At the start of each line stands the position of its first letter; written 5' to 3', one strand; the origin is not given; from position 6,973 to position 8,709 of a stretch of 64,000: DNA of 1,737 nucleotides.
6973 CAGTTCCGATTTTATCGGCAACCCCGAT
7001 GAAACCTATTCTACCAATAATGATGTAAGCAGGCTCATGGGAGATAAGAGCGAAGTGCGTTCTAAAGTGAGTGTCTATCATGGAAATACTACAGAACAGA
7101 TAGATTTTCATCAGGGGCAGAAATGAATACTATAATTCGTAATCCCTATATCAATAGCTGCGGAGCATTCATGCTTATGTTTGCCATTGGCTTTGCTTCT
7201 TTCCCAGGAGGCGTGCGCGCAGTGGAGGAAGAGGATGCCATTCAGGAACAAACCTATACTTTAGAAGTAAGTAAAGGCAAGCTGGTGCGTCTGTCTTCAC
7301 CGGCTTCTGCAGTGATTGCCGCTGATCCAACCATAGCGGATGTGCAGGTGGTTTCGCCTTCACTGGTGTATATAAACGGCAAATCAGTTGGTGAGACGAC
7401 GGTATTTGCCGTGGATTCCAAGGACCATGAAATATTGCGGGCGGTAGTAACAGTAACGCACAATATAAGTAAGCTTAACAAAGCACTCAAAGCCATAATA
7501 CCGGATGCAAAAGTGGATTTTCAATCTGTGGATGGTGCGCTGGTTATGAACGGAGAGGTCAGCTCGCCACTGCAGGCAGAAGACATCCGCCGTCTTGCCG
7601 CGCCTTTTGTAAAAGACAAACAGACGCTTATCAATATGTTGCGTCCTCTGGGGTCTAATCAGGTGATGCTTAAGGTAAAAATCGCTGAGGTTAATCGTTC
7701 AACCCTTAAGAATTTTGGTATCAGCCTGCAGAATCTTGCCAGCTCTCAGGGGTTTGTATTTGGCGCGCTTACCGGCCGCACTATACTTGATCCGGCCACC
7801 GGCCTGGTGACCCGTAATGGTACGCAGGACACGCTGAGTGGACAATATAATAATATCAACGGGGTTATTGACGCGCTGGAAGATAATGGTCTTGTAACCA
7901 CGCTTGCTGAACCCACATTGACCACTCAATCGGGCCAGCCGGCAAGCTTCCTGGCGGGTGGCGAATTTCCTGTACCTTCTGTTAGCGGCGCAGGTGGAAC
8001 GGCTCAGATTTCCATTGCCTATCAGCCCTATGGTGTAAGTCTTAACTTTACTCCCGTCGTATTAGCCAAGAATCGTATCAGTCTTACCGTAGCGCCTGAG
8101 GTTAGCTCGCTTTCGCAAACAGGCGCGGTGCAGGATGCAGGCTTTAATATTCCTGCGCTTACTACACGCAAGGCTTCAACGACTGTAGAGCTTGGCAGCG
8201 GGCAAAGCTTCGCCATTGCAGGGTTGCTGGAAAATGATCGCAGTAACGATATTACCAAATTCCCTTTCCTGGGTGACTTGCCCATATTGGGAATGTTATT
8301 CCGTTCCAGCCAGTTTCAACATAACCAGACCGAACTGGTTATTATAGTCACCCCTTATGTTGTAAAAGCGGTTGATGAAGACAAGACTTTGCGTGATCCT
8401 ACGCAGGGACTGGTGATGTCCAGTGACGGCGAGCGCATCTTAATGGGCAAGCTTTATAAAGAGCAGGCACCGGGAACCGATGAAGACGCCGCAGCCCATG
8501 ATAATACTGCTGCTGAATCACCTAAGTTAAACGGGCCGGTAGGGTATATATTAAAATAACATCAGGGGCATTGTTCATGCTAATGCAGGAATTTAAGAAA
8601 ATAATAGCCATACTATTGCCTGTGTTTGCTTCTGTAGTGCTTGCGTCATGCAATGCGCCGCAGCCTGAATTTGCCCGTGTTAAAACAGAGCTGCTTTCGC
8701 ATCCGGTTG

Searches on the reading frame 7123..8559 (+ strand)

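Call 66: search_protein_families(library=pfam, proteins=[window:7123-8559:+], max_evalue=0.00001)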
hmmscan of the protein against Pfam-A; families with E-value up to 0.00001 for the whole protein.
window:7123-8559:+ (478 aa): 2 families
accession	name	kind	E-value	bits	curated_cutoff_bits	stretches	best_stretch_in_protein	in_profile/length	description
PF00263.26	Secretin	-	7.1e-47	159.6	27.5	1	251-415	1-169/169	Bacterial type II and III secretion system protein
PF13629.12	T2SS-T3SS_pil_N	-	4.7e-17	61.9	23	1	42-112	2-72/72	Pilus formation protein N terminal region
